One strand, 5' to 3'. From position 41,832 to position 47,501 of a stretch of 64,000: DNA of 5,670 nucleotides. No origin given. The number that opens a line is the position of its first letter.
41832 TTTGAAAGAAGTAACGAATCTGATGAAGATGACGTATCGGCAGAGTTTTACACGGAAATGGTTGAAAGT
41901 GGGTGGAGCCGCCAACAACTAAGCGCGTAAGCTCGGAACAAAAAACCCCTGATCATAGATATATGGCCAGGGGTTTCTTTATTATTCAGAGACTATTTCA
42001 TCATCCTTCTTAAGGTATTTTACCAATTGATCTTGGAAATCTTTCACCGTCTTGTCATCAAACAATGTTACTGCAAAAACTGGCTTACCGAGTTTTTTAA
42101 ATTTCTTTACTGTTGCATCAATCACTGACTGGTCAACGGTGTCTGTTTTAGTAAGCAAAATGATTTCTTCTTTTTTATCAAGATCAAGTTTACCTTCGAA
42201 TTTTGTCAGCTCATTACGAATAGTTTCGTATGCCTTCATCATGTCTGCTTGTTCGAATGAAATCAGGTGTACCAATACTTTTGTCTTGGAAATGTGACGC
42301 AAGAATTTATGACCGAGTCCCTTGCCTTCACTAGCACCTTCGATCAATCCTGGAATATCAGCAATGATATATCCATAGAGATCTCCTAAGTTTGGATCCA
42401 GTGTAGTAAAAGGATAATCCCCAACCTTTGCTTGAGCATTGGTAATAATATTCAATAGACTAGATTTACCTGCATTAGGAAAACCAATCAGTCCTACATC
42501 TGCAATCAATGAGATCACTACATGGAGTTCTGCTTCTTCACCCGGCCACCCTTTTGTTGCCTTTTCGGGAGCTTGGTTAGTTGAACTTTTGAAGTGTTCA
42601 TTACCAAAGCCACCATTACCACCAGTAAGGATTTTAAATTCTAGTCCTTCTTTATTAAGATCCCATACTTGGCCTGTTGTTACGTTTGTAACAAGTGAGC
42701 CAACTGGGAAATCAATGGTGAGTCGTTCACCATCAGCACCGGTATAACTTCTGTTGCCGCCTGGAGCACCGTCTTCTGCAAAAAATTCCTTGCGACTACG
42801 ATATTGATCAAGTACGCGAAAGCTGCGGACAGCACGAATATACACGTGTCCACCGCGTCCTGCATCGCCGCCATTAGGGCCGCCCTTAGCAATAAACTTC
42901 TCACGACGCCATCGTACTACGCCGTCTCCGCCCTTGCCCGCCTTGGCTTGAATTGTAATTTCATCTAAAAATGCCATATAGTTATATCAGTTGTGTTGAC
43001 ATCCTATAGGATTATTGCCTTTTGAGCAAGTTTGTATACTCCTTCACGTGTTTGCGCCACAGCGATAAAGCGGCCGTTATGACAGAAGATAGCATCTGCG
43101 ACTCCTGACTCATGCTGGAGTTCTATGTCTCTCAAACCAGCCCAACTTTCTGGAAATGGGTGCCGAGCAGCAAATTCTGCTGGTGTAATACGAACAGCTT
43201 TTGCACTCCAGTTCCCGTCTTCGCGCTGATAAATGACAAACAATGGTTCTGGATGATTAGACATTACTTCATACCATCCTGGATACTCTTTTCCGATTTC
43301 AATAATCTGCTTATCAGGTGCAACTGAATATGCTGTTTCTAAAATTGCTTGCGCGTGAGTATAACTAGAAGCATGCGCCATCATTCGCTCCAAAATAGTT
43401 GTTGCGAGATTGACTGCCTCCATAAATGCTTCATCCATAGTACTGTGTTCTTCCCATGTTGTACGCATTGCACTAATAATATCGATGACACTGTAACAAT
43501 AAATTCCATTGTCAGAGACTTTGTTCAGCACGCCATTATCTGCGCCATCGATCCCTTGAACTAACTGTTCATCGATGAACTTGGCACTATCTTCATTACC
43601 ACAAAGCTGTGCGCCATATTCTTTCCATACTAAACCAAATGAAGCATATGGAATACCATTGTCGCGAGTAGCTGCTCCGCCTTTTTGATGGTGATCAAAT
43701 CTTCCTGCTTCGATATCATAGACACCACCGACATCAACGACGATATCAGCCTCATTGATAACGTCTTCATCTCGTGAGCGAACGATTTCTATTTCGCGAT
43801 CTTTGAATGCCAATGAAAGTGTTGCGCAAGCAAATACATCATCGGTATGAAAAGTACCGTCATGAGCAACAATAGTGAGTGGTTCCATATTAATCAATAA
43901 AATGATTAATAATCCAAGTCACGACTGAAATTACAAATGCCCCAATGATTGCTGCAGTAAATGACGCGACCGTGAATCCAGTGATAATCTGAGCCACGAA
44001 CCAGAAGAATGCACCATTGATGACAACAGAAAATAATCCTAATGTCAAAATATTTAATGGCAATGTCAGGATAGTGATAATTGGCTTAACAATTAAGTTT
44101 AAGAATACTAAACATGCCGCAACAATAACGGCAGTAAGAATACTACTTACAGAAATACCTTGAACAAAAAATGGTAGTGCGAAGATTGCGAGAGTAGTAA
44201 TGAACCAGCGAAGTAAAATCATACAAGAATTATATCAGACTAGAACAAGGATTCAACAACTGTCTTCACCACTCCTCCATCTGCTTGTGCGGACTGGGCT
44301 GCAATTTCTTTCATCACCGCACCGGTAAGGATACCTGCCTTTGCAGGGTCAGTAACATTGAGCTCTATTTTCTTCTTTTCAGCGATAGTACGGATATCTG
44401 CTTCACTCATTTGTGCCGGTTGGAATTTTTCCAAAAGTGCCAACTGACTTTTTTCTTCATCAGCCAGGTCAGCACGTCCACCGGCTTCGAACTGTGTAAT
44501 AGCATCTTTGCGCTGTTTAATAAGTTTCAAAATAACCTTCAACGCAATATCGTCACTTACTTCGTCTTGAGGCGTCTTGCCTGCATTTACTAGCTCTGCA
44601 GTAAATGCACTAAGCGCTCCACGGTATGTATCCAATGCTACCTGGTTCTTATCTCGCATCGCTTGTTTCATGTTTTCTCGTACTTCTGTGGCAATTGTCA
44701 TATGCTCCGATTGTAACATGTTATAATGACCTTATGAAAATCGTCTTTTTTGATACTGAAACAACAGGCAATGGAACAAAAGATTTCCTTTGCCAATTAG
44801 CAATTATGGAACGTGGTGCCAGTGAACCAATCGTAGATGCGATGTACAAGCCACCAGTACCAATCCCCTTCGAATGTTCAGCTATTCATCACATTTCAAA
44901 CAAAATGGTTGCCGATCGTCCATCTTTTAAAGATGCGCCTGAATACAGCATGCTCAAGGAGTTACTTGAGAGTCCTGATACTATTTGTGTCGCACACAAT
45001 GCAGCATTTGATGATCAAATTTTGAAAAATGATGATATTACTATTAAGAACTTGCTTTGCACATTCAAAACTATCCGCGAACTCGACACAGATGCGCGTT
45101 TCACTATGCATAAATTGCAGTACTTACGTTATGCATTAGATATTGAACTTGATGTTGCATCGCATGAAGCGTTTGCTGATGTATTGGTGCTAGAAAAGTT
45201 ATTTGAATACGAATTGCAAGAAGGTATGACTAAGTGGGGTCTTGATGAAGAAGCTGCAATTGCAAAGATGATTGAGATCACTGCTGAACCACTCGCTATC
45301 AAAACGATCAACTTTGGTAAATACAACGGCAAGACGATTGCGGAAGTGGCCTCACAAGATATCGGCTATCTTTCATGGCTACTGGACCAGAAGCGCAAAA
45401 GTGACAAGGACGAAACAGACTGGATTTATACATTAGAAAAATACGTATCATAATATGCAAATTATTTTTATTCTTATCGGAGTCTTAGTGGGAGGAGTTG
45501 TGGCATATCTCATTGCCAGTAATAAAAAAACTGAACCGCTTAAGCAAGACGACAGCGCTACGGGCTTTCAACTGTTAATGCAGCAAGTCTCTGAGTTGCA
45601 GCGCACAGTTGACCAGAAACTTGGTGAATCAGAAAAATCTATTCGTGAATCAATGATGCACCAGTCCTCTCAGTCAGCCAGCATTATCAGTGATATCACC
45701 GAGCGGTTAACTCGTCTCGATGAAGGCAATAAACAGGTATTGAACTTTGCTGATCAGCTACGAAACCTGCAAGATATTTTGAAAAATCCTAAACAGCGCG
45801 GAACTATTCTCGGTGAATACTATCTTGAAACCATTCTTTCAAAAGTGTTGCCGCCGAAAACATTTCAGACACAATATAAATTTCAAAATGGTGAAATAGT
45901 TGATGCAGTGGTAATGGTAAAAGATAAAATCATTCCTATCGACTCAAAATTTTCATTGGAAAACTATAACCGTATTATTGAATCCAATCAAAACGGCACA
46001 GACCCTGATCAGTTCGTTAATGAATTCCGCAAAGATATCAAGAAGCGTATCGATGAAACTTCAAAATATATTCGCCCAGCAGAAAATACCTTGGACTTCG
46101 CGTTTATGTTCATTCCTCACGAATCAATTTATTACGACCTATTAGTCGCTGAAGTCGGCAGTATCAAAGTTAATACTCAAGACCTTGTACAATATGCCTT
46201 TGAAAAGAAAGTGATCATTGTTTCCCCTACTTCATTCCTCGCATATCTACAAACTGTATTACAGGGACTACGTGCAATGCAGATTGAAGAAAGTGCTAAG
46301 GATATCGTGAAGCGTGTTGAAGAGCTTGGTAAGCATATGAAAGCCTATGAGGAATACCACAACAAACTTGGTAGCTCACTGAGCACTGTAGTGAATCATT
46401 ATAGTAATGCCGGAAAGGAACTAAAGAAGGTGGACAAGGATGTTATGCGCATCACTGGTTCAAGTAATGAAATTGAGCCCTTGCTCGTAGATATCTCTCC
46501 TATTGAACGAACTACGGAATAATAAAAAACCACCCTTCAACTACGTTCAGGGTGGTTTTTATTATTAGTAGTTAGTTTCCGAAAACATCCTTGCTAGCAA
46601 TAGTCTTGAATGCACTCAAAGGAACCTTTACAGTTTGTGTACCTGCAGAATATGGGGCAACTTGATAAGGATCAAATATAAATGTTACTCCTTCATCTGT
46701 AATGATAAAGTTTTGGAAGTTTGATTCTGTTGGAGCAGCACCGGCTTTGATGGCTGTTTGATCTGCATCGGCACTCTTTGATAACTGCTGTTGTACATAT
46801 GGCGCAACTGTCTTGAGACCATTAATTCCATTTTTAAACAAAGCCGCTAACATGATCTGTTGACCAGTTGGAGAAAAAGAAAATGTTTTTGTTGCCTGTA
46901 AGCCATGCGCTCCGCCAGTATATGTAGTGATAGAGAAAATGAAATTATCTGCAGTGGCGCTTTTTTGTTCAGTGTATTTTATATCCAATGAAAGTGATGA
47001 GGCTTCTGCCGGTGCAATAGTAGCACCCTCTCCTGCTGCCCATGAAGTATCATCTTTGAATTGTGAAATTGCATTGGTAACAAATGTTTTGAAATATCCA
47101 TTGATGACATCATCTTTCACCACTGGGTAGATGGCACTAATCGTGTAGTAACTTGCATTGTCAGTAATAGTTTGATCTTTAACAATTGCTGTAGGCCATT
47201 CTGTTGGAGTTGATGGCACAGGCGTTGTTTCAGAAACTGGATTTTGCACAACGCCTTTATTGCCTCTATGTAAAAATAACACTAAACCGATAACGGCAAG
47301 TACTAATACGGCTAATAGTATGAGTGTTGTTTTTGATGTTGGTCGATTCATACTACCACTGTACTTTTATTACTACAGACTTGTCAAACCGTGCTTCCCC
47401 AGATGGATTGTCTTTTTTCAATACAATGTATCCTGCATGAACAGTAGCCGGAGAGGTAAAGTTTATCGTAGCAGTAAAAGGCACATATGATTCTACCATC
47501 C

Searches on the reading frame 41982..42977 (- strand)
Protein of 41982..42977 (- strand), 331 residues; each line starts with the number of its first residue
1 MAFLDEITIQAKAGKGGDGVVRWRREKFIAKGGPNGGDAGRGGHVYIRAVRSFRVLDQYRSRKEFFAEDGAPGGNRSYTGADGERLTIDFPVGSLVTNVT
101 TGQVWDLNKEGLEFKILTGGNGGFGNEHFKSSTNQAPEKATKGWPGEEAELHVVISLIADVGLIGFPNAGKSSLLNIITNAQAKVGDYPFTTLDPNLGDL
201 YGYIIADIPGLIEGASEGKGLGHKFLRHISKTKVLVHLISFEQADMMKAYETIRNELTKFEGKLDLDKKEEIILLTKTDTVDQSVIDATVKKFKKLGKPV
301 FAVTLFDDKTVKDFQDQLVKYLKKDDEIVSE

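Call 113: search_protein_families(library=pfam, proteins=[window:41982-42977:-], max_evalue=0.00001)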
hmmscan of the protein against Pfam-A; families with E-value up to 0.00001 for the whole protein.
window:41982-42977:- (331 aa): 3 families
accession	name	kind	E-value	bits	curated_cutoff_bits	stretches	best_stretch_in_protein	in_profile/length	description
PF01018.28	GTP1_OBG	-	7e-47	159.3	27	1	5-154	2-152/155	GTP1/OBG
PF01926.29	MMR_HSR1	-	4.8e-25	88.3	21.9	1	160-277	1-113/113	50S ribosome-binding GTPase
PF02421.24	FeoB_N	-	4.8e-10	39.6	27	1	161-316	3-154/156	Ferrous iron transport protein B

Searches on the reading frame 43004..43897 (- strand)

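Call 113: search_protein_families(library=pfam, proteins=[window:43004-43897:-], max_evalue=0.00001)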
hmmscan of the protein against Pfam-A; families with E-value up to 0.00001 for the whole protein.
window:43004-43897:- (297 aa): 1 family
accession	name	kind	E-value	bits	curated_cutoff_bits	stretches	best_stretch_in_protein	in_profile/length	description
PF03690.18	MYG1_exonuc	-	6.4e-72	243.3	22.1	1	8-295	1-318/318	Uncharacterised protein family (UPF0160)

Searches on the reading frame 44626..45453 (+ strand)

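Call 113: search_protein_families(library=pfam, proteins=[window:44626-45453:+], max_evalue=0.00001)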
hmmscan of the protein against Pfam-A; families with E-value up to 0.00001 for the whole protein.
window:44626-45453:+ (275 aa): 3 families
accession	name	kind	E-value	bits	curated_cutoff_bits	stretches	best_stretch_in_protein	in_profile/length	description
PF00929.31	RNase_T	-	7.9e-19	69.2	24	1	40-193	1-164/164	Exonuclease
PF20600.3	ExoX-like_C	-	4.5e-12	45.6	26.5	1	228-255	1-28/30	Exodeoxyribonuclease X-like C-terminal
PF01612.26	DNA_pol_A_exo1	-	3.1e-07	30.8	23.6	1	40-167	23-123/173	3'-5' exonuclease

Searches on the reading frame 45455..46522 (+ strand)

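Call 113: search_protein_families(library=pfam, proteins=[window:45455-46522:+], max_evalue=0.00001)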
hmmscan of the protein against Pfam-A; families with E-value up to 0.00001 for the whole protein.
window:45455-46522:+ (355 aa): 1 family
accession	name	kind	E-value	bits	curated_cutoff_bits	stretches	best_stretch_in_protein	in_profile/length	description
PF02646.22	RmuC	-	6.8e-53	180.1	26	1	44-331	2-275/291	RmuC family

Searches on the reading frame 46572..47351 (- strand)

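Call 113: search_protein_families(library=pfam, proteins=[window:46572-47351:-], max_evalue=0.00001)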
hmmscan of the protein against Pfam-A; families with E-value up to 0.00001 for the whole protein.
window:46572-47351:- (259 aa): 1 family
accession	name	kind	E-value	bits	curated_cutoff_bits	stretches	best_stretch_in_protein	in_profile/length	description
PF11738.13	DUF3298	-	4.7e-19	69.5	24.1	1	171-246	3-84/84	Protein of unknown function (DUF3298)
